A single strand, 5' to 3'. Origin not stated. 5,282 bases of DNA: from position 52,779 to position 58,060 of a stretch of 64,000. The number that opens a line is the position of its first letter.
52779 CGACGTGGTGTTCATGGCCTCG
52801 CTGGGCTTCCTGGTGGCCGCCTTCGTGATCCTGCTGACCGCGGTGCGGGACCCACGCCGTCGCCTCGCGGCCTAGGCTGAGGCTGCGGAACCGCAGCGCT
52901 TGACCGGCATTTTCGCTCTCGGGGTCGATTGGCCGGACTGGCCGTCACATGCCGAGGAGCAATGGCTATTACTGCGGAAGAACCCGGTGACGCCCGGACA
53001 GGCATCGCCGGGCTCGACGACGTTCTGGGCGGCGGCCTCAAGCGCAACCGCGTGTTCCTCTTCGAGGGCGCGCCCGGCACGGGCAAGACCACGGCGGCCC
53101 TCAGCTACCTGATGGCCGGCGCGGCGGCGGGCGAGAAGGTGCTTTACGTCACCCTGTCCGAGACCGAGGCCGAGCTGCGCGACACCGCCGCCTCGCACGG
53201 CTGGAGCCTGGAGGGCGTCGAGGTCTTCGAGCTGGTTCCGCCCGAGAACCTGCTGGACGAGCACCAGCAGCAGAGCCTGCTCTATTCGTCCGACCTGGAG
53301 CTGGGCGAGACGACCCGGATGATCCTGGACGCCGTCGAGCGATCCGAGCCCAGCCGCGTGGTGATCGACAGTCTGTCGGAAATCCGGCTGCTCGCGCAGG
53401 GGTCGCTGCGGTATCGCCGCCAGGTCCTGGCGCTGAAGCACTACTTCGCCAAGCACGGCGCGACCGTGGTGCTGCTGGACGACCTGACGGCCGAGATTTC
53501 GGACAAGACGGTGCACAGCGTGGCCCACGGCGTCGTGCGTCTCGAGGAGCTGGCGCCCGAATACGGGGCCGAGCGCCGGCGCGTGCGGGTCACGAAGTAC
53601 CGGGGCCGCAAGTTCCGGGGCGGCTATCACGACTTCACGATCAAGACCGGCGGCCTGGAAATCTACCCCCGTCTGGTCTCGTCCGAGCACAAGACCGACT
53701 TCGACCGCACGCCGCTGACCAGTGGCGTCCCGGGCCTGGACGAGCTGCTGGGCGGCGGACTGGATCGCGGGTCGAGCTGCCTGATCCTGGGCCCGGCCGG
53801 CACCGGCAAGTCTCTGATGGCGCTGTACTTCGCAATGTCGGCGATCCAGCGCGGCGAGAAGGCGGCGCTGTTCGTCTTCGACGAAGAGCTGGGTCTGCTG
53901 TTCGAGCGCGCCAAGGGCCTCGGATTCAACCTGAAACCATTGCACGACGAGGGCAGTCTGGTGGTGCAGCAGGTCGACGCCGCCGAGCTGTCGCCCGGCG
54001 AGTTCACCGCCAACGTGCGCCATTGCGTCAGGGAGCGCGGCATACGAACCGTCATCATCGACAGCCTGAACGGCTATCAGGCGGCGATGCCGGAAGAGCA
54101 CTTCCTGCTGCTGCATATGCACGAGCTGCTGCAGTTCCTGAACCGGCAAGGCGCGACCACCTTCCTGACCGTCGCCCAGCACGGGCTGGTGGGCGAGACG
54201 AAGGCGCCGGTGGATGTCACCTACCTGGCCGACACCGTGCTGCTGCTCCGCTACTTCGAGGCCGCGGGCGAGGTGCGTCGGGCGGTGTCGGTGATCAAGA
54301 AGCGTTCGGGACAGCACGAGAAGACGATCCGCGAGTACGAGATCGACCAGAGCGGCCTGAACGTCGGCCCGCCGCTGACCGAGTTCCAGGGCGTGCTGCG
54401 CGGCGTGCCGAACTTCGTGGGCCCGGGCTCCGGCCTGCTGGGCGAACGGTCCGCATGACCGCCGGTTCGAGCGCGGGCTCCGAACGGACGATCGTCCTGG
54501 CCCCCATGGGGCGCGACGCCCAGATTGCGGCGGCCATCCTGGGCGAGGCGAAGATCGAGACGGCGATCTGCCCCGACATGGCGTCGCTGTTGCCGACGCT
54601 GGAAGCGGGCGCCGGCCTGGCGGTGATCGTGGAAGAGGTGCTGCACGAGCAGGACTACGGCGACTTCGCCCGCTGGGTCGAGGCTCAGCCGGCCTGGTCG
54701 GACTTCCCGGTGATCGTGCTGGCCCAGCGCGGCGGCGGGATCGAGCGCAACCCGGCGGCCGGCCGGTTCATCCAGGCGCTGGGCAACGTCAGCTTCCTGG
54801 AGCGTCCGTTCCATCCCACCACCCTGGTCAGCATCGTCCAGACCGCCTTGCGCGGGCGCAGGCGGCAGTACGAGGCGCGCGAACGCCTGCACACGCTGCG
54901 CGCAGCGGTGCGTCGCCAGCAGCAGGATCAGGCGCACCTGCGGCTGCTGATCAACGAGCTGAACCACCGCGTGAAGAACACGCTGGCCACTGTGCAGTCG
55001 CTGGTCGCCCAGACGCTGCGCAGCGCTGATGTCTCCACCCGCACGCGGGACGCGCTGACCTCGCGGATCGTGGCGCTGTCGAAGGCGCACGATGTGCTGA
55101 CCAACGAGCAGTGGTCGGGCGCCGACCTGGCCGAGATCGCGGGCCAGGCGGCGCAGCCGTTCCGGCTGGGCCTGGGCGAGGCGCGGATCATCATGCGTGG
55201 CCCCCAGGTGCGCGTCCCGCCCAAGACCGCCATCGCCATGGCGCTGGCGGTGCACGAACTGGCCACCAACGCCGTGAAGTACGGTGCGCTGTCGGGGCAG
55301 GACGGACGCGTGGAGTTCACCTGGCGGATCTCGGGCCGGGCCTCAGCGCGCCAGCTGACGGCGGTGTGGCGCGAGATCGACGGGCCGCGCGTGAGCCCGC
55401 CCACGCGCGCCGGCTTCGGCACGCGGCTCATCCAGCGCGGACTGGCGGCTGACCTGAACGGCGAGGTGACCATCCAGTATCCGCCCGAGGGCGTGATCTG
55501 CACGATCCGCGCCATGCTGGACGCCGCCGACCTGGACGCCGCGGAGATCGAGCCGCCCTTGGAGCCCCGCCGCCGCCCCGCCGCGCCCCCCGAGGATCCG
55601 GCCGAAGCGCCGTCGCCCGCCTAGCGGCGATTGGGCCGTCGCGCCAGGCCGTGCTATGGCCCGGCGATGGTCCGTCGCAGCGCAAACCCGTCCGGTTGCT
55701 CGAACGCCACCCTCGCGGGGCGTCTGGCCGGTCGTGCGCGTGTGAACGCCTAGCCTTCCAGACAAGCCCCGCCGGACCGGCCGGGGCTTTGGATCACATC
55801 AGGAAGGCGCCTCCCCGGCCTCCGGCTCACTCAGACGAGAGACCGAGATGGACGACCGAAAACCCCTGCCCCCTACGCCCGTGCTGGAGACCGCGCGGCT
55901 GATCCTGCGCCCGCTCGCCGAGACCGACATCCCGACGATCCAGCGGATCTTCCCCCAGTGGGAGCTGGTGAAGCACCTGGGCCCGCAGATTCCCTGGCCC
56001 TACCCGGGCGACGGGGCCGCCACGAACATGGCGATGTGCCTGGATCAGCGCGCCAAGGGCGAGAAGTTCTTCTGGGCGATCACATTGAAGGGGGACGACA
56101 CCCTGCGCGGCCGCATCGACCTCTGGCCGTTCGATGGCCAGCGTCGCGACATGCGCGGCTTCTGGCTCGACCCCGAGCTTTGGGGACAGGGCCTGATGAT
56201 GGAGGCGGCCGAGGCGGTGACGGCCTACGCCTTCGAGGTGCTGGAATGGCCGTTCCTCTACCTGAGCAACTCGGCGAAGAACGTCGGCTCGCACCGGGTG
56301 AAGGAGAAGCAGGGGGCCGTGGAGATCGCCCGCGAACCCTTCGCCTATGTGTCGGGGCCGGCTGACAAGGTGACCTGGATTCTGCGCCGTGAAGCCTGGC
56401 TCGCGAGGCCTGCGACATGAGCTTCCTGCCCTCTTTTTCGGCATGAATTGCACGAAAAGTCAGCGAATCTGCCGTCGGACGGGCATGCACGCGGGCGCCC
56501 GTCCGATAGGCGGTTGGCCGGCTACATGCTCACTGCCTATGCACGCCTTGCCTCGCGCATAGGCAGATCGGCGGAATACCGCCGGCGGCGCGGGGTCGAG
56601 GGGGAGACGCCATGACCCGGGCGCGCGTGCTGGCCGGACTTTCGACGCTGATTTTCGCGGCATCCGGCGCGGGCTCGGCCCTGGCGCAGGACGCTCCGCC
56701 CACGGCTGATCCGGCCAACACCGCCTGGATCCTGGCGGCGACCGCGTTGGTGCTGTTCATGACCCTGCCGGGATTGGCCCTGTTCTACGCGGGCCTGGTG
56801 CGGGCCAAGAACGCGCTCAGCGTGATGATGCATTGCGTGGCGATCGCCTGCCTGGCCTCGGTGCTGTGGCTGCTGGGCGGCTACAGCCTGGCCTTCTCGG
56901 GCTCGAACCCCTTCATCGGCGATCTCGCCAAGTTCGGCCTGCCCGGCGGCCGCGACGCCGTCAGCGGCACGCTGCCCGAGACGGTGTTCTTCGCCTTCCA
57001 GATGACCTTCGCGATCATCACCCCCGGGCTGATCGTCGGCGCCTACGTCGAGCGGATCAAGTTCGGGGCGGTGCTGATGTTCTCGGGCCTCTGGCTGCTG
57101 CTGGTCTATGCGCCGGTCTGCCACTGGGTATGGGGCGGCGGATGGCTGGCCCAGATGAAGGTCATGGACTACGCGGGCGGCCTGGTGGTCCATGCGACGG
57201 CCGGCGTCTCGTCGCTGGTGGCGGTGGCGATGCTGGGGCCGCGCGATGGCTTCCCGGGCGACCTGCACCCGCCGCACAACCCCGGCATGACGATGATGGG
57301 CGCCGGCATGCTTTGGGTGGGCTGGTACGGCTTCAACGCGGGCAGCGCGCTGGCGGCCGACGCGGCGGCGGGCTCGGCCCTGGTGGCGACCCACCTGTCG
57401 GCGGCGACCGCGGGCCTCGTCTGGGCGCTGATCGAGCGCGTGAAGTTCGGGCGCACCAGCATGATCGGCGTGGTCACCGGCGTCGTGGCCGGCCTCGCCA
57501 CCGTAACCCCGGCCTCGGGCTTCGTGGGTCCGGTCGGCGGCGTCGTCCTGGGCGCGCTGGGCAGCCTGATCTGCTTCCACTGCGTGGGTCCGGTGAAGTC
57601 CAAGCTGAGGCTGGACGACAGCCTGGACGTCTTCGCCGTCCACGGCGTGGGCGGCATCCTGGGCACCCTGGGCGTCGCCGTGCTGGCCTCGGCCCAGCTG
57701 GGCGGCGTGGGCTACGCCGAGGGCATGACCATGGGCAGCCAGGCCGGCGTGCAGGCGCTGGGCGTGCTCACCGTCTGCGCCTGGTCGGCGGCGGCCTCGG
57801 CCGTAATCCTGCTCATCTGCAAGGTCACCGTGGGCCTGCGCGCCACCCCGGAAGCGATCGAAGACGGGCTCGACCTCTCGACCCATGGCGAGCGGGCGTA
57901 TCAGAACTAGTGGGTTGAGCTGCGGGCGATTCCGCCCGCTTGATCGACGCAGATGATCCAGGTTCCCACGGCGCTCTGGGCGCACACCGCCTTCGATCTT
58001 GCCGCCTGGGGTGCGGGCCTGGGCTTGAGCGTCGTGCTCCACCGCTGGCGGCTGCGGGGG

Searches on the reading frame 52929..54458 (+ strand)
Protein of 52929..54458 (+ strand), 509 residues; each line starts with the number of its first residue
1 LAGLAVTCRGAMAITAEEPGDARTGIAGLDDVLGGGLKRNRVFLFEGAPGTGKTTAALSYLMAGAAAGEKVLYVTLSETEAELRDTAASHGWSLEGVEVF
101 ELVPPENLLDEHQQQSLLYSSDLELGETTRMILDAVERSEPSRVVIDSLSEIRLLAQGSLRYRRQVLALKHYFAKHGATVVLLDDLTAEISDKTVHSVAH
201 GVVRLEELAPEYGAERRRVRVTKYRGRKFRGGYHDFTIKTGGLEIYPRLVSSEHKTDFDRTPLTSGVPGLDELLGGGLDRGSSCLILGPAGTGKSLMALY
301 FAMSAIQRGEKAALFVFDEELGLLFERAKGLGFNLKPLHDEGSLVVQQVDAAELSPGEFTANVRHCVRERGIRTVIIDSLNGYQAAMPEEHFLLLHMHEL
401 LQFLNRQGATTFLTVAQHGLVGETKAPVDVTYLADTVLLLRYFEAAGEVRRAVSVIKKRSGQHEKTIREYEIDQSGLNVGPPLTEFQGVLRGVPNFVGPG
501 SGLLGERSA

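Call 19: search_protein_families(library=pfam, proteins=[window:52929-54458:+], max_evalue=0.001)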
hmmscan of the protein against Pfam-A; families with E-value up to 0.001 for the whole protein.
window:52929-54458:+ (509 aa): 23 families
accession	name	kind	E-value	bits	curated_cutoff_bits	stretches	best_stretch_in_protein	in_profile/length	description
PF06745.19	ATPase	-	1.1e-75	254.4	26.6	2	23-248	2-229/231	KaiC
PF13481.12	AAA_25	-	1.3e-15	58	27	2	21-153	14-156/195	AAA domain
PF01695.23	IstB_IS21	-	3.1e-09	37.1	24.1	0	282-330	93-140/238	IstB-like ATP binding protein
PF00154.27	RecA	-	1.9e-07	31.3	27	1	261-381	31-140/262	recA bacterial DNA recombination protein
PF20720.3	nSTAND3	-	2.2e-07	31.2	27.2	0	37-75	14-52/155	Novel STAND NTPase 3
PF03796.21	DnaB_C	-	3.1e-07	30.5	27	0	23-85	3-65/255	DnaB-like helicase C terminal domain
PF25199.1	nSTAND_NTPase5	-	1e-06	29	34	0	280-320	40-79/145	Novel STAND NTPase 5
PF05625.17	PAXNEB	-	1.8e-06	27.7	28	0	264-288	20-44/366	PAXNEB protein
PF13401.12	AAA_22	-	4.7e-06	27.4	27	0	41-86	6-50/130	AAA domain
PF24883.2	NPHP3_N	-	8.7e-06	26.5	24.8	0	39-153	21-137/164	Nephrocystin 3, N-terminal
PF14417.12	MEDS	-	2.9e-05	24.4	29.8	0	55-97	15-57/161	MEDS: MEthanogen/methylotroph, DcmR Sensory domain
PF13191.12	AAA_16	-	3e-05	25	32.6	0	280-308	23-51/167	AAA ATPase domain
PF09848.15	SLFN-g3_helicase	-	3.4e-05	23.7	24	0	41-77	2-40/354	Schlafen group 3, DNA/RNA helicase domain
PF13604.12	AAA_30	-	4.5e-05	23.7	27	0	39-82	17-60/191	AAA domain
PF02562.22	PhoH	-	5.5e-05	23.2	27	0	285-313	23-51/205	PhoH-like protein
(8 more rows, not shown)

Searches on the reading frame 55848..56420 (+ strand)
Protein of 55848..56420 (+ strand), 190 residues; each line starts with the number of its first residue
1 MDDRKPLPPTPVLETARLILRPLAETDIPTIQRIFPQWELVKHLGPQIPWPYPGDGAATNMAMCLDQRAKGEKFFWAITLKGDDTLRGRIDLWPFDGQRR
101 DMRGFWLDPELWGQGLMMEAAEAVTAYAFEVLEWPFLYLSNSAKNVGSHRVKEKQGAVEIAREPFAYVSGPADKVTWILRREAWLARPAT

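Call 19: search_protein_families(library=pfam, proteins=[window:55848-56420:+], max_evalue=0.001)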
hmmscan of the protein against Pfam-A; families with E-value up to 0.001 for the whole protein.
window:55848-56420:+ (190 aa): 2 families
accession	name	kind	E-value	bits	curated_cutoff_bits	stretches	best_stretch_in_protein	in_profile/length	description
PF13302.13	Acetyltransf_3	-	9.6e-27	94.8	25.4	1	17-157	1-137/138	Acetyltransferase (GNAT) domain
PF00583.31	Acetyltransf_1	-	3.2e-06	27.9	20.7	1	69-156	29-115/116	Acetyltransferase (GNAT) family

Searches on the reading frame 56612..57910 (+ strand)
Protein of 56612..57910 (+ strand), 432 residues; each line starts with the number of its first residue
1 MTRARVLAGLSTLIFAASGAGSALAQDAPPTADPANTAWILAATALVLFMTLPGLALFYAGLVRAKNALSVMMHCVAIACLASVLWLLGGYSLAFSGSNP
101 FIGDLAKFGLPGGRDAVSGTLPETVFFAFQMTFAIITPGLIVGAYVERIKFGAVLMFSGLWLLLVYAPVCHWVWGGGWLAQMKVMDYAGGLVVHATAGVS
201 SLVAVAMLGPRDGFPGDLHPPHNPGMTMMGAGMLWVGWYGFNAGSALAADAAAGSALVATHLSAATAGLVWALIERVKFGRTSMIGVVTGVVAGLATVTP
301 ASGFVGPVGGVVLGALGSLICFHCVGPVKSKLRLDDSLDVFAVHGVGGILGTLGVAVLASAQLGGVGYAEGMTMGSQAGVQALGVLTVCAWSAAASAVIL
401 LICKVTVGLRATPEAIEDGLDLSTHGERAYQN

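Call 19: search_protein_families(library=pfam, proteins=[window:56612-57910:+], max_evalue=0.001)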
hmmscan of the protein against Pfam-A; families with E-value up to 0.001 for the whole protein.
window:56612-57910:+ (432 aa): 1 family
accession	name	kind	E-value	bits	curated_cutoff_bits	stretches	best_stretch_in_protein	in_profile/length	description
PF00909.26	Ammonium_transp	-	1.6e-108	363.5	23.2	1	38-430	1-399/399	Ammonium Transporter Family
